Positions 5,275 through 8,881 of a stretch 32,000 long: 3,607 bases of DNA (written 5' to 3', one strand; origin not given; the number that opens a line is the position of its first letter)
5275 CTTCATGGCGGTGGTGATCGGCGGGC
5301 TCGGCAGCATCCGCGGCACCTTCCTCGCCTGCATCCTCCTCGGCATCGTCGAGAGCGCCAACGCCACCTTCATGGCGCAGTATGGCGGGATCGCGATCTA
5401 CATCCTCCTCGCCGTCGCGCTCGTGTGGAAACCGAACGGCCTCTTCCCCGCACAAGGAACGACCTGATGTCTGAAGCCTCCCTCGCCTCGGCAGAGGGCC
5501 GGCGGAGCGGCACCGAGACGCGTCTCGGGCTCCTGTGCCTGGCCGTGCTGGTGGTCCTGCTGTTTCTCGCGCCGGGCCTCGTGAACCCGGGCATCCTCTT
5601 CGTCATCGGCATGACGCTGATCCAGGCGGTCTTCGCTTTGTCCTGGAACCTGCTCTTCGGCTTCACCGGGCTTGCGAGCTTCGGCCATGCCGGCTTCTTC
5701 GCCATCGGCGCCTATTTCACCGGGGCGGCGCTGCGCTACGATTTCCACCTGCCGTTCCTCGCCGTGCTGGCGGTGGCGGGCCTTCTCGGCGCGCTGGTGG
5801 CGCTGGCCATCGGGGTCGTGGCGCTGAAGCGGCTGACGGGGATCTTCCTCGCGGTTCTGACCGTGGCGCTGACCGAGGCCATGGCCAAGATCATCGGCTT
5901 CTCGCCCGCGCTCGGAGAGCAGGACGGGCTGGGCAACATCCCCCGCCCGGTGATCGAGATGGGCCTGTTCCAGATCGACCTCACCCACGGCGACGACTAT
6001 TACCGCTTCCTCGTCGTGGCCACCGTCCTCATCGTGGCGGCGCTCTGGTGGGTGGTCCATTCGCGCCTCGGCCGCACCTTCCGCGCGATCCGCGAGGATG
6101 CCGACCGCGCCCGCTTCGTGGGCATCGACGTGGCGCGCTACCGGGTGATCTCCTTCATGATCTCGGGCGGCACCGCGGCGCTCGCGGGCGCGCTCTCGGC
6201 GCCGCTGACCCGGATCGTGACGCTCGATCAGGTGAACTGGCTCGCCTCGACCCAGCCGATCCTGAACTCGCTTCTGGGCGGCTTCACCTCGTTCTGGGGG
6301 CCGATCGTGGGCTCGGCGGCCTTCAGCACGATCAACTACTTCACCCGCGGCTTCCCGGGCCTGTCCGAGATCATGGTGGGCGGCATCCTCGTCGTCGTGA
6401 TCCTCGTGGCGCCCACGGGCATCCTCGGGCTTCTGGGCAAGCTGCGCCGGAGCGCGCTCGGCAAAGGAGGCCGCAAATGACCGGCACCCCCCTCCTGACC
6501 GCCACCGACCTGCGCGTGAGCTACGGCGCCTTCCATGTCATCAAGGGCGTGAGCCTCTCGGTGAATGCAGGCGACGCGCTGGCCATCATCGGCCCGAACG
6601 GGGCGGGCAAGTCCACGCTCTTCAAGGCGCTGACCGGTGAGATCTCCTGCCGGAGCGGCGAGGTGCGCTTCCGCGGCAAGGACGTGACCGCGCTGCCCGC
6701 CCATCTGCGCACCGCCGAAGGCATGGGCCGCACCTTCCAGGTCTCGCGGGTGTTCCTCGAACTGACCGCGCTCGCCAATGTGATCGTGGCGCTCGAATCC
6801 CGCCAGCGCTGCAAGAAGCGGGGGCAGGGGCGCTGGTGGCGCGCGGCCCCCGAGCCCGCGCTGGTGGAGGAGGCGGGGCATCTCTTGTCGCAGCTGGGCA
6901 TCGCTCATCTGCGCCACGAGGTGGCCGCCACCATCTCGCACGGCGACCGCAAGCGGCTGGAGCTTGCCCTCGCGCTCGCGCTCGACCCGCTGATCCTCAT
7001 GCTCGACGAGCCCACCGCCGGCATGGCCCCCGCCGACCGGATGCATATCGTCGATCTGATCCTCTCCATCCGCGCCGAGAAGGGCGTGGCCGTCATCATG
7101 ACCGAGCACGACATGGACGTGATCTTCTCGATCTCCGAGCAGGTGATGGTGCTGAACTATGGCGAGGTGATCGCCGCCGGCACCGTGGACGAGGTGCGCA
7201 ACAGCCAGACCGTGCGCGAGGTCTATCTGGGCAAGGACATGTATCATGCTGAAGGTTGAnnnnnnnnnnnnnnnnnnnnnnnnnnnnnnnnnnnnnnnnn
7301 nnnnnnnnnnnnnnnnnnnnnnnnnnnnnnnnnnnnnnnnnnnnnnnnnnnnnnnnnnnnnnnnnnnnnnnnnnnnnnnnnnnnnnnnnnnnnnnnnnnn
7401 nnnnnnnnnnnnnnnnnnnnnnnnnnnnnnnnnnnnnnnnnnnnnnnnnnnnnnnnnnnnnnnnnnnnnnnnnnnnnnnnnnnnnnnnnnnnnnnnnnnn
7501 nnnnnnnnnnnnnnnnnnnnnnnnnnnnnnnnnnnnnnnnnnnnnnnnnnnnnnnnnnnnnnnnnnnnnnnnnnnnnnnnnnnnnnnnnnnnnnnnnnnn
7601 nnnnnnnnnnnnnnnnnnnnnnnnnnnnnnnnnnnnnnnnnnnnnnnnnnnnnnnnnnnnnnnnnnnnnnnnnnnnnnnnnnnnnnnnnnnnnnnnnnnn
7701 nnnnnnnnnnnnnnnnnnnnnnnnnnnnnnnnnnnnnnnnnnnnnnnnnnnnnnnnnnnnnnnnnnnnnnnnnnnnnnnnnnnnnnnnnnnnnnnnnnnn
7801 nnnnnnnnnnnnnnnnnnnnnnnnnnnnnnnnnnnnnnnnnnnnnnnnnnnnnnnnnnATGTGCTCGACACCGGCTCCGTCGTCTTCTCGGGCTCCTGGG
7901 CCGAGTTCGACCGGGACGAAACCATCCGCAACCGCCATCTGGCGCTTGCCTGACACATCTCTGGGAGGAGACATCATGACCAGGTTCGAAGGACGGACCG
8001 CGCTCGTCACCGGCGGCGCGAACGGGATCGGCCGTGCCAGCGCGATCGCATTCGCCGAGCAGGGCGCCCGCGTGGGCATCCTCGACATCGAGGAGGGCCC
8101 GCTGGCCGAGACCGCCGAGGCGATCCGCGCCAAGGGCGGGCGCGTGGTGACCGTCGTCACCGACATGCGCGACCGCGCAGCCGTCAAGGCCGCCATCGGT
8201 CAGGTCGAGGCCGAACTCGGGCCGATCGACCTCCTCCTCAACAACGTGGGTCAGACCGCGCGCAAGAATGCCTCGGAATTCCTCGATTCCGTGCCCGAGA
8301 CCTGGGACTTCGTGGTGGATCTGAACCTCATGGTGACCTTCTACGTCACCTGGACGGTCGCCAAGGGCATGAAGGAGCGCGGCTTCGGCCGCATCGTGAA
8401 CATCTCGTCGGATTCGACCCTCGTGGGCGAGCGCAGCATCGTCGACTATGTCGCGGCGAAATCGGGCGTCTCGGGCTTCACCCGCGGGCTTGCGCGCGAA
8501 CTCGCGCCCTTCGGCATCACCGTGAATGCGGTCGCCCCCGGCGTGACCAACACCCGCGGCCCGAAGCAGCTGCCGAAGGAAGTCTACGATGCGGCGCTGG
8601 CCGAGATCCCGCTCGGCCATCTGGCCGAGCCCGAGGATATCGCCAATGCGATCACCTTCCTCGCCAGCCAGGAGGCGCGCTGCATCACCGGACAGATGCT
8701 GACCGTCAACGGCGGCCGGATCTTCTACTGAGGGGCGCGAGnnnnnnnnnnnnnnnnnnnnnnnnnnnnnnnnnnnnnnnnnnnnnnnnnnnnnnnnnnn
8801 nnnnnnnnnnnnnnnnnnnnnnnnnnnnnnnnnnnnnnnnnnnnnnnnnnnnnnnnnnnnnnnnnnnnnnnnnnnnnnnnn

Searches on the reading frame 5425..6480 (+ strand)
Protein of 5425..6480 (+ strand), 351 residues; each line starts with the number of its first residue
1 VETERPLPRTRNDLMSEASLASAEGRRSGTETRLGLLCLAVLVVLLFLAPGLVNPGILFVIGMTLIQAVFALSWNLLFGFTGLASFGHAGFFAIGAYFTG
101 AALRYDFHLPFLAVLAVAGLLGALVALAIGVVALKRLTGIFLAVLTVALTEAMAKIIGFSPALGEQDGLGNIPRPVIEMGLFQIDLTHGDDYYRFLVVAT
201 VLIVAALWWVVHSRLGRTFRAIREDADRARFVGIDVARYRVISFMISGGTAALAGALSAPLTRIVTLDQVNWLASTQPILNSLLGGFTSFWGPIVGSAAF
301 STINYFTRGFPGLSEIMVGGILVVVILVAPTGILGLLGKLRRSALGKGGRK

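Call 8: search_protein_families(library=pfam, proteins=[window:5425-6480:+], max_evalue=0.00001)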
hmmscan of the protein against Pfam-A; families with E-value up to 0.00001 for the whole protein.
window:5425-6480:+ (351 aa): 1 family
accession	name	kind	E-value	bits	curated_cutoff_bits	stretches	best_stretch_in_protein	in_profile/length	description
PF02653.21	BPD_transp_2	-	9.1e-37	127.1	26.8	1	57-325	2-268/269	Branched-chain amino acid transport system / permease component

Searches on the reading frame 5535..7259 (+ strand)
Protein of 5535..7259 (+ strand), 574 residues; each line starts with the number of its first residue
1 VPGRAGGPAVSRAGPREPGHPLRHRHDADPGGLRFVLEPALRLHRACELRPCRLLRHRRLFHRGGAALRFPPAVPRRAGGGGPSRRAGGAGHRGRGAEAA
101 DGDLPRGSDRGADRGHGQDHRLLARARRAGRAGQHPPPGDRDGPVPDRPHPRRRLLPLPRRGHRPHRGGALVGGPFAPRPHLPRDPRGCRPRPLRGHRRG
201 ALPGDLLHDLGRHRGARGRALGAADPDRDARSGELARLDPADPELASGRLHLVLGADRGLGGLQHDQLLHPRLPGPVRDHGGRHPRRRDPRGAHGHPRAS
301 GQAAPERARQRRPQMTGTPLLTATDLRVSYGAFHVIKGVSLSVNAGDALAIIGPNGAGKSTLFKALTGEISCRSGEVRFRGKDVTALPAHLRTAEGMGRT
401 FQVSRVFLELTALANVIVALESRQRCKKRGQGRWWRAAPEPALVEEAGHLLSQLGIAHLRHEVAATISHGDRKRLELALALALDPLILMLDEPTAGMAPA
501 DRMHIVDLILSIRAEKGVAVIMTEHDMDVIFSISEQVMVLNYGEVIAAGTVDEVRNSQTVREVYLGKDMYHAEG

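Call 8: search_protein_families(library=pfam, proteins=[window:5535-7259:+], max_evalue=0.00001)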
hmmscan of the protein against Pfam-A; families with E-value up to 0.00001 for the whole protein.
window:5535-7259:+ (574 aa): 3 families
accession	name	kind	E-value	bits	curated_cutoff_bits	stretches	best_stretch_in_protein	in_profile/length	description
PF00005.33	ABC_tran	-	2.1e-29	103.3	25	1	337-495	2-137/137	ABC transporter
PF13304.12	AAA_21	-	6.9e-09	36.6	27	0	350-366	3-19/304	AAA domain, putative AbiEii toxin, Type IV TA system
PF12399.14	BCA_ABC_TP_C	-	3.5e-07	30.1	25.5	1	544-568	1-25/27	Branched-chain amino acid ATP-binding cassette transporter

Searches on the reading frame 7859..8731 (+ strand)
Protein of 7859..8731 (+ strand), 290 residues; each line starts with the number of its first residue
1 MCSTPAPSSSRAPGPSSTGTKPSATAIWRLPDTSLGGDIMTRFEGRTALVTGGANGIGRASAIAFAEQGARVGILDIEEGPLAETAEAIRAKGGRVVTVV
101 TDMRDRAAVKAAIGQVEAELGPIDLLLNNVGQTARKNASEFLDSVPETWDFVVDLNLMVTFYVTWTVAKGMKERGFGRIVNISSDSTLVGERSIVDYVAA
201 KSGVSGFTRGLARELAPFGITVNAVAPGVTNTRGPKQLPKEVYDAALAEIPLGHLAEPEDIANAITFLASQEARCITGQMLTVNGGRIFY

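Call 8: search_protein_families(library=pfam, proteins=[window:7859-8731:+], max_evalue=0.00001)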
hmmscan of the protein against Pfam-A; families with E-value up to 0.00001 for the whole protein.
window:7859-8731:+ (290 aa): 3 families
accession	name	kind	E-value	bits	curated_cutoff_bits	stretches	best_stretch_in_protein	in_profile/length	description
PF13561.12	adh_short_C2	-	2.3e-57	194.7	27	1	54-286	3-234/236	Enoyl-(Acyl carrier protein) reductase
PF00106.31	adh_short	-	1.6e-53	181.5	26.6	1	47-238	2-190/195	short chain dehydrogenase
PF08659.16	KR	-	1.7e-09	38.3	22.6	1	47-213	2-165/180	KR domain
